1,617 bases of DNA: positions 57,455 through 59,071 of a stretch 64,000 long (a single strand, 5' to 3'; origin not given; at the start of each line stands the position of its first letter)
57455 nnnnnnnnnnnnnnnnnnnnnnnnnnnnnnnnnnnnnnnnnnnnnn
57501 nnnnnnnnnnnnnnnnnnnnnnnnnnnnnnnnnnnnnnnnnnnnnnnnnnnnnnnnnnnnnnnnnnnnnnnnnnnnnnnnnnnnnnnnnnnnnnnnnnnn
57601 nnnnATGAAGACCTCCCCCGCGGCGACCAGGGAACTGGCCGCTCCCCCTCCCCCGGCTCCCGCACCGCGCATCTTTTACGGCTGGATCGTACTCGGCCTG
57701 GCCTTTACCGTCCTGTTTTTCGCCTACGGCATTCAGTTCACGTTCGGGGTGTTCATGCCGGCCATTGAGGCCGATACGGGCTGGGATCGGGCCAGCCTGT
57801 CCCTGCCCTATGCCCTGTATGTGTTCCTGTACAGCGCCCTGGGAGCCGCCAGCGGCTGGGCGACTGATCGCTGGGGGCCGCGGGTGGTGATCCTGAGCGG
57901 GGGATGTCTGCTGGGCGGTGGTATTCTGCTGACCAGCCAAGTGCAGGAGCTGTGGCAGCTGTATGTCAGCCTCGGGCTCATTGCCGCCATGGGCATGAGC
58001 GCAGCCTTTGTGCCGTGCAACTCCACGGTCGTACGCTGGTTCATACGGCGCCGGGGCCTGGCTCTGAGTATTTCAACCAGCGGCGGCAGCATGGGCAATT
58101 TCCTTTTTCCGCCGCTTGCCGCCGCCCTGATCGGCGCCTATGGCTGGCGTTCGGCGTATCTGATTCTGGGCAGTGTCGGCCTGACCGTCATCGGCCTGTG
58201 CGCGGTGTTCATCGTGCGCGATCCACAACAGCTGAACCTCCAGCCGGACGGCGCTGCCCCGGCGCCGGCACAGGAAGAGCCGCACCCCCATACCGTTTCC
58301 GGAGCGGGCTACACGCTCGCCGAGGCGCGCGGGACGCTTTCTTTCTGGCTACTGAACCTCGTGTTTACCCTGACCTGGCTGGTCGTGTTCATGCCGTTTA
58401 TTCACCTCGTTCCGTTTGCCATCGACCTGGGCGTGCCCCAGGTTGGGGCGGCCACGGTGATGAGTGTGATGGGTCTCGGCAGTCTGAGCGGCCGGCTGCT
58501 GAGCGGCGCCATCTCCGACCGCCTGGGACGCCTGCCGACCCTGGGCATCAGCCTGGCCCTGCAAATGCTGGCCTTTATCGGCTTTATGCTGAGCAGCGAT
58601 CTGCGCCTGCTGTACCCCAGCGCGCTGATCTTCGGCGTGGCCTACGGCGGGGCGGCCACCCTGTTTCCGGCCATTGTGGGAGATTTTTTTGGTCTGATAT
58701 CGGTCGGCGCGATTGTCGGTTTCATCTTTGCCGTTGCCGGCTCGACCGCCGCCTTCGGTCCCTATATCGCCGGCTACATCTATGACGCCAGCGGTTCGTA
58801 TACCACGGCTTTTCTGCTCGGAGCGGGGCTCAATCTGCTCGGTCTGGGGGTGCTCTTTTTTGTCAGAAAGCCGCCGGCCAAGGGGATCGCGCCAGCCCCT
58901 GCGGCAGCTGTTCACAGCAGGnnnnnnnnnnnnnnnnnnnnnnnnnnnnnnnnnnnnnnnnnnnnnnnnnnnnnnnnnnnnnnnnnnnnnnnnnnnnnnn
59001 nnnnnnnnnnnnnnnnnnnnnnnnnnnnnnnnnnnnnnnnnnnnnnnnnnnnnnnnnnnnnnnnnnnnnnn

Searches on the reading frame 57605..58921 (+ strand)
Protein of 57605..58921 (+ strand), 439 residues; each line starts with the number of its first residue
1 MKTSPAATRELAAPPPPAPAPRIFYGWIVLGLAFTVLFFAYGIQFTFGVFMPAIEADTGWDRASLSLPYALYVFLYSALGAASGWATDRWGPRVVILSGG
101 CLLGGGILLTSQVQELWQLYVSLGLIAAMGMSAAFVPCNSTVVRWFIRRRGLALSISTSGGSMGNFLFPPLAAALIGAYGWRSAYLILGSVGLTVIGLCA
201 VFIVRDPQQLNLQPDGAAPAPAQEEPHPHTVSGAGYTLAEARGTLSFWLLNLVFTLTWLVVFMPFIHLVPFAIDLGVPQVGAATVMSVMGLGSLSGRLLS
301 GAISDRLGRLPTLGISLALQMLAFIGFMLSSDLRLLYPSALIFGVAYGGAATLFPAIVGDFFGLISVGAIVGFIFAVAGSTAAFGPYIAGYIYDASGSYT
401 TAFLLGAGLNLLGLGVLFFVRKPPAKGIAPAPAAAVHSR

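Call 8: search_protein_families(library=pfam, proteins=[window:57605-58921:+])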
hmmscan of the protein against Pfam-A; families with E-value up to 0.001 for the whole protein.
window:57605-58921:+ (439 aa): 2 families
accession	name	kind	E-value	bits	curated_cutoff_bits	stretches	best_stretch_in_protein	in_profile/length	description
PF07690.21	MFS_1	-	7.1e-48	163.7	33.4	2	34-377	2-338/347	Major Facilitator Superfamily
PF06779.20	MFS_4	-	0.00011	22.2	26.3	1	44-415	9-361/364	Uncharacterised MFS-type transporter YbfB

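Call 40: search_protein_families(library=ncbifam, proteins=[window:57605-58921:+], max_evalue=0.00001)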
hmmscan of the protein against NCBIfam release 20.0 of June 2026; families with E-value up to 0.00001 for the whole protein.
window:57605-58921:+ (439 aa): 16 families
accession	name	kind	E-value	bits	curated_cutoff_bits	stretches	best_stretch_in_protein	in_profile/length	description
NF049980.1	SfMCT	equivalog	4.5e-72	242.8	320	1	27-408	2-377/378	L-lactate MFS transporter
TIGR00890.1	2A0111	subfamily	4e-43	147.8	374.85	1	28-407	3-368/377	oxalate/formate antiport family MFS transporter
TIGR04259.1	oxa_formateAnti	equivalog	1e-39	136.6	335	1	27-423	2-394/405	oxalate/formate MFS antiporter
TIGR00892.1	2A0113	subfamily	1.6e-34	119.5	586.1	1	15-412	6-411/455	monocarboxylate transporter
NF038246.1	bile_salt_MFS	equivalog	3.7e-24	85.4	400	1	48-408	26-391/408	conjugated bile salt MFS transporter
TIGR00881.1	2A0104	subfamily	2.2e-17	63.1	407.75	1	38-396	5-373/379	phosphoglycerate transporter protein PgtP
TIGR00895.1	2A0115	subfamily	6e-16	58.4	418.55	1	25-392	14-397/398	aromatic acid/H+ symport family MFS transporter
TIGR00893.1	2A0114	subfamily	6e-16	58.4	395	1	40-415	6-393/399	D-galactonate transporter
TIGR00880.1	2_A_01_02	superfamily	2.5e-11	43.9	131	1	287-418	5-136/141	multidrug resistance protein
NF008586.0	PRK11551.1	equivalog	5.2e-11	42.2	410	1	46-404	33-378/406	3-(3-hydroxy-phenyl)propionate transporter MhpT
NF008963.0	PRK12307.1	equivalog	1.3e-09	37.7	637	1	74-403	63-391/426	MFS transporter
NF053517.1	HbztTptrPcaK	equivalog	1.3e-08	34.3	770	1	24-202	15-193/437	4-hydroxybenzoate transporter PcaK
NF008654.0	PRK11652.1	equivalog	2.6e-08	33.2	479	0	35-200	14-181/397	multidrug efflux MFS transporter EmrD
NF007256.0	PRK09705.1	subfamily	3.4e-08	32.9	312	1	245-406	205-366/393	cyanate transporter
NF008661.1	PRK11663.1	subfamily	9.5e-08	31.5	564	1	42-309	44-315/439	MFS transporter family glucose-6-phosphate receptor UhpC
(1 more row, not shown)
